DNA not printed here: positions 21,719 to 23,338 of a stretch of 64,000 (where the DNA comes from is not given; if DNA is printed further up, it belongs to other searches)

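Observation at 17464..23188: Compact type IV pilus operon: pilB-pilC, three prepilin-like genes and a 439-aa pilin-like protein, with abutting or overlapping starts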

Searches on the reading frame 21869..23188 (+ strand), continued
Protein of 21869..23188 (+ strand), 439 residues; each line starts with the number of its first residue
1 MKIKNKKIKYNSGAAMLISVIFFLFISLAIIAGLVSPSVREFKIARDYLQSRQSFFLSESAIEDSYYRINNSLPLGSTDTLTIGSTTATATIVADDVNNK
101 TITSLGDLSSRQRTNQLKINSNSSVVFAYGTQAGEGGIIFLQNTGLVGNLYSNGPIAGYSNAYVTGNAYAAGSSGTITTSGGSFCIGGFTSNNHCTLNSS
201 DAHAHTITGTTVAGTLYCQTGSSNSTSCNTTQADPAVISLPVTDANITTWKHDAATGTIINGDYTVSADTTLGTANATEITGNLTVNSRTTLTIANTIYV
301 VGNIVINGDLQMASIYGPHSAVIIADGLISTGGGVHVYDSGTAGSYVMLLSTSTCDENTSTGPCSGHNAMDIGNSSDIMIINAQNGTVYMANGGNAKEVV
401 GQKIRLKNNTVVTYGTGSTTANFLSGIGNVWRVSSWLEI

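Call 72: search_protein_families(library=pfam, alignment_id=A1, max_evalue=1)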
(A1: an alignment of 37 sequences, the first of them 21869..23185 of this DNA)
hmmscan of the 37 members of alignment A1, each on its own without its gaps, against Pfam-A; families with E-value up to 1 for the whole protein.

A. member 1, window:21869-23185:+ (439 aa): 0 families

B. families by the number of members that match (of 37 scanned): 20 families
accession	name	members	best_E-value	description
PF12911.12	OppC_N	7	0.0084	N-terminal TM domain of oligopeptide transport permease C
PF04519.19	Bactofilin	5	0.089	Polymer-forming cytoskeletal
PF03066.21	Nucleoplasmin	3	0.02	Nucleoplasmin/nucleophosmin domain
PF14341.11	PilX_N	2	0.036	PilX N-terminal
PF22648.2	SET7_N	2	0.12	Histone H3 K4-specific methyltransferase SET7 N-terminal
PF00314.23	Thaumatin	1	0.0041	Thaumatin family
PF23147.2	GDH2_N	1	0.028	NAD-dependent glutamate dehydrogenase, N-terminal domain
PF20768.2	Topo_VI_alpha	1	0.035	All-beta domain in DNA topoisomerase VI alpha subunit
PF10734.14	DUF2523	1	0.039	Protein of unknown function (DUF2523)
PF11999.13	Ice_binding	1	0.052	Ice-binding-like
PF18711.7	TxDE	1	0.071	Toxoflavin-degrading enzyme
PF18938.6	aRib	1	0.079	Atypical Rib domain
PF08661.17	Rep_fac-A_3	1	0.091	Replication factor A protein 3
PF18206.8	Porphyrn_cat_1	1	0.12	Porphyranase beta-sandwich domain 1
PF19110.5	DUF5797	1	0.13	Family of unknown function (DUF5797)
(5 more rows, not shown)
